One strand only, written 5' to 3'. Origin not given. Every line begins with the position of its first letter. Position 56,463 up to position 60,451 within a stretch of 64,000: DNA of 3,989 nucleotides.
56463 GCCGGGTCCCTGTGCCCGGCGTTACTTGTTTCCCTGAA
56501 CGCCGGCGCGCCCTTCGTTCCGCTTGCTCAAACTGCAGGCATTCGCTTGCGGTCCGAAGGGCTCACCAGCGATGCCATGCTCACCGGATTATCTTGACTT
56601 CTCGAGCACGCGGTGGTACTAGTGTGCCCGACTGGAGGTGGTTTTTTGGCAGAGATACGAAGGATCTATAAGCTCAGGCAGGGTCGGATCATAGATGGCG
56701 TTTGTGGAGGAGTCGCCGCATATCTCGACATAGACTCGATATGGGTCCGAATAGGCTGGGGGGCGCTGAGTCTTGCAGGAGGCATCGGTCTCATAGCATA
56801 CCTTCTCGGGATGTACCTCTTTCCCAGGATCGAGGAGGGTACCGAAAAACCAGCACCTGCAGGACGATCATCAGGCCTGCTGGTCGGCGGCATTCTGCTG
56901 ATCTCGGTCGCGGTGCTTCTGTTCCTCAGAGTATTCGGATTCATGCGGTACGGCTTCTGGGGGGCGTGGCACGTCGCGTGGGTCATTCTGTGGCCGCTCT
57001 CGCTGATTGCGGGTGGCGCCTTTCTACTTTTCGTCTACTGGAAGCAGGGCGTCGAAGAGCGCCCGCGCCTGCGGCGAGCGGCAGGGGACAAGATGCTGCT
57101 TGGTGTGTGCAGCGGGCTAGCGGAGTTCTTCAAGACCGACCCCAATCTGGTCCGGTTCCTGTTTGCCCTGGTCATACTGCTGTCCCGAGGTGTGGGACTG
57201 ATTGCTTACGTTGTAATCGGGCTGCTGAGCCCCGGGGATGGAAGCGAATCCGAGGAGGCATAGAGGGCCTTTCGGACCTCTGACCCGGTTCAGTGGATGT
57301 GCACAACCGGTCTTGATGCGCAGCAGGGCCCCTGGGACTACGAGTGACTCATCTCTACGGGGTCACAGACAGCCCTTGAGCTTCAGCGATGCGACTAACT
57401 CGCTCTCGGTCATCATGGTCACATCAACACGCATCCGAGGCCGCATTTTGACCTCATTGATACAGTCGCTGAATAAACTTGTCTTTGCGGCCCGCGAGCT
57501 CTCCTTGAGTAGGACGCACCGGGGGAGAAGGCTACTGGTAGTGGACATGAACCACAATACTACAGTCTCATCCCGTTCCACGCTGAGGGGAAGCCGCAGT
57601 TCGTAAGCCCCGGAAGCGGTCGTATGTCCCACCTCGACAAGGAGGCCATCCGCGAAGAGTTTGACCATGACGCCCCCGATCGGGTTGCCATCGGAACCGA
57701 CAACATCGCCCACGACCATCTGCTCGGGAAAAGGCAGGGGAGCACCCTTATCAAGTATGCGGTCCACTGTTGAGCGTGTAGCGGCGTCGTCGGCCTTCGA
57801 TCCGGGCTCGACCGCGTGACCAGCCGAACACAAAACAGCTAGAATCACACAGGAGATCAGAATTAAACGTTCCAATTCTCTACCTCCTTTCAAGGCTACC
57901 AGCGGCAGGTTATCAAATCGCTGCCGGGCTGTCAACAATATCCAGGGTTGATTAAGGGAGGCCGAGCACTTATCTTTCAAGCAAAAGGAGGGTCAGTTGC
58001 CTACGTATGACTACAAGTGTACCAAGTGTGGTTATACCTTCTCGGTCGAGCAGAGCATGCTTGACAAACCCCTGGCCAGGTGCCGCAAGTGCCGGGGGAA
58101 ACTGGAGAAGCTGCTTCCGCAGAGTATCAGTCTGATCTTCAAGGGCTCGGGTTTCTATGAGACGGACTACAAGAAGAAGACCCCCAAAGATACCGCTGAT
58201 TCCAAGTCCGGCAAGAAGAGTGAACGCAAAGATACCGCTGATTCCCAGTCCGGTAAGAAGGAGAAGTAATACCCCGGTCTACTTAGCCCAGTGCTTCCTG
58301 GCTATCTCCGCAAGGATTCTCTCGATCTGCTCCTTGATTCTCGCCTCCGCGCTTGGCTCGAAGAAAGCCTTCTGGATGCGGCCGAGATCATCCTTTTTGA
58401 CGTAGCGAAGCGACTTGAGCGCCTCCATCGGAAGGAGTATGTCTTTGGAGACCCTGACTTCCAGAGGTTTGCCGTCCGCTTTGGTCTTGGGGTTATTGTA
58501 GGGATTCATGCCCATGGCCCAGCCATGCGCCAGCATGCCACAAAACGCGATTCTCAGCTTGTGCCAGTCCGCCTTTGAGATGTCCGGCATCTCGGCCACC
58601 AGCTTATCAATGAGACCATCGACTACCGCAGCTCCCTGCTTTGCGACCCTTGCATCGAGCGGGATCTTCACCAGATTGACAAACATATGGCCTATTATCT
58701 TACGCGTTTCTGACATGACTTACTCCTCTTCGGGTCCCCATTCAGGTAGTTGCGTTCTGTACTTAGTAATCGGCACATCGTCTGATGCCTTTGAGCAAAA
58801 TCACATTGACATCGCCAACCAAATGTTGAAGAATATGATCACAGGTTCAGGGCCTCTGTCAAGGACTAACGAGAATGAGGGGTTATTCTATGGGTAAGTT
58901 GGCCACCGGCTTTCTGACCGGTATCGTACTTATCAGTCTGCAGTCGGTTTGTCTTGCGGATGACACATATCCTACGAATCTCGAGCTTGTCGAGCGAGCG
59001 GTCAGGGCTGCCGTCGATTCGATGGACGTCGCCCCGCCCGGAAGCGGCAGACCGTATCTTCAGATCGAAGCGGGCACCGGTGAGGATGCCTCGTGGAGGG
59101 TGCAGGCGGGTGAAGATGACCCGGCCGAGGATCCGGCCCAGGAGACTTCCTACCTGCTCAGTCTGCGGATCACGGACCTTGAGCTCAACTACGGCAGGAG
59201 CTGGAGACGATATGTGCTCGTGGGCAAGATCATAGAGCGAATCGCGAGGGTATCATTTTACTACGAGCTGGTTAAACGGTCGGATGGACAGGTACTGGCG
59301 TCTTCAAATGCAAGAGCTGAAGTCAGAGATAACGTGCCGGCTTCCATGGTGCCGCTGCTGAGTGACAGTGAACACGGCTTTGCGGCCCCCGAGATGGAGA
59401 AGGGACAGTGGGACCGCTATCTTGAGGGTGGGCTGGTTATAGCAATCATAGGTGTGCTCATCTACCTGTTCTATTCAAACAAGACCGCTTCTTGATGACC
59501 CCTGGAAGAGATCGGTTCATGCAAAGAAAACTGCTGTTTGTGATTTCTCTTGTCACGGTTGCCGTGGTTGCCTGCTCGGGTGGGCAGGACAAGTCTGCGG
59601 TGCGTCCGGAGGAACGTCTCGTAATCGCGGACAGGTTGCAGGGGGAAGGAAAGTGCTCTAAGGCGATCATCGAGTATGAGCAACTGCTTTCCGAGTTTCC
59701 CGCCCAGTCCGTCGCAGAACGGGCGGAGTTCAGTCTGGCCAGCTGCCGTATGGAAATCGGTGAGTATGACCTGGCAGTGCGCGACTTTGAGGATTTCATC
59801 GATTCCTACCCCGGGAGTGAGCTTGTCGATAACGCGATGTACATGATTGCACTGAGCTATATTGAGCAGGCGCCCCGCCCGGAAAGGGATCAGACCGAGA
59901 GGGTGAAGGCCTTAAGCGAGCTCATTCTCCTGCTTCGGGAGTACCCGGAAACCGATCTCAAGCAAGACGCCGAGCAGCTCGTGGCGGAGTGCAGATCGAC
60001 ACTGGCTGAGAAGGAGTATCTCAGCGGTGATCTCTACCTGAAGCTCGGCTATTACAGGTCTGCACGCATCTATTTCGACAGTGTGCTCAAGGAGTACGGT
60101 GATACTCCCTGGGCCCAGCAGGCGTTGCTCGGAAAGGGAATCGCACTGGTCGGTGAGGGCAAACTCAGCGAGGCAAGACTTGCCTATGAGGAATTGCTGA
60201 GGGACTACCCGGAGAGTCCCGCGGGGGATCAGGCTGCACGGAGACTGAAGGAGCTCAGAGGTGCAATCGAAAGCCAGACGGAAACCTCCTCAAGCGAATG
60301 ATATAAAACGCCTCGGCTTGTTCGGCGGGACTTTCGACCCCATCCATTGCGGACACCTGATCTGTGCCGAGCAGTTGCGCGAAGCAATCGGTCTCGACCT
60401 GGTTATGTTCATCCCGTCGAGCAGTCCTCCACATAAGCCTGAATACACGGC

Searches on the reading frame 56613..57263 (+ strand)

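Call 18: search_protein_families(library=pfam, proteins=[window:56613-57263:+], max_evalue=0.001)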
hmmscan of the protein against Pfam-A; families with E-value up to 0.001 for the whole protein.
window:56613-57263:+ (216 aa): 1 family
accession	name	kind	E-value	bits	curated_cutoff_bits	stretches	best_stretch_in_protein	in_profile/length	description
PF04024.17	PspC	-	1.6e-30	105.1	25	2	152-207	2-56/58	PspC domain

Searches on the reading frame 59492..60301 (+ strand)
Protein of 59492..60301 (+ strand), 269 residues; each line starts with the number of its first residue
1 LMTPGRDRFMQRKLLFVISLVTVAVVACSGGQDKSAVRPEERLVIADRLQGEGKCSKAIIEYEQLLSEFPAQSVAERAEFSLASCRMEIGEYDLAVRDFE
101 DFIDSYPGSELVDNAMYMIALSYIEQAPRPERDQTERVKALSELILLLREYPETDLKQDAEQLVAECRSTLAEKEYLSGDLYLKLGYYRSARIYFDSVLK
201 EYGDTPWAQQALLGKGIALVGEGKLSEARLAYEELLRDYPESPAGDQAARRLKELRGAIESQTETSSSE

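Call 18: search_protein_families(library=pfam, proteins=[window:59492-60301:+], max_evalue=0.001)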
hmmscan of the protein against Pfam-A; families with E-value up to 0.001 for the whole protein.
window:59492-60301:+ (269 aa): 12 families
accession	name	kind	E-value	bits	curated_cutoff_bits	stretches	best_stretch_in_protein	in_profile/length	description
PF13525.12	YfiO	-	9.7e-31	107.6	25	1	52-213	18-182/203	Outer membrane lipoprotein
PF13174.12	TPR_6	-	3.4e-19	68.5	26.3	1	78-109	2-33/33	Tetratricopeptide repeat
PF13428.12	TPR_14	-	6.9e-13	48.3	23.5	0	211-244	3-36/44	Tetratricopeptide repeat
PF13432.12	TPR_16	-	2.2e-12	47.6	32.7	1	176-243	1-65/65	Tetratricopeptide repeat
PF07719.23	TPR_2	-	3.2e-07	30.4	27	0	211-241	3-33/34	Tetratricopeptide repeat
PF13512.12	TPR_18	-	1.2e-06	29.1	21.9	1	40-162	11-143/145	Tetratricopeptide repeat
PF14559.12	TPR_19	-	2.9e-05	24.7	25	0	186-248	5-64/68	Tetratricopeptide repeat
PF13371.12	TPR_9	-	7.3e-05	23.2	35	0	82-119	35-72/73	Tetratricopeptide repeat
PF13181.12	TPR_8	-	9.3e-05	22.7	25.7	0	176-200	5-29/34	Tetratricopeptide repeat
PF09976.15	TPR_21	-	0.00012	22.3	25.5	0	54-111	54-111/193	Tetratricopeptide repeat-like domain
PF13424.12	TPR_12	-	0.00018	22.1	30.1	0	176-239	7-75/77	Tetratricopeptide repeat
PF24575.1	TPR_Slam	-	0.00091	20.1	35.2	0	50-75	58-83/104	Surface lipoprotein assembly modifier, N-terminal TPR repeats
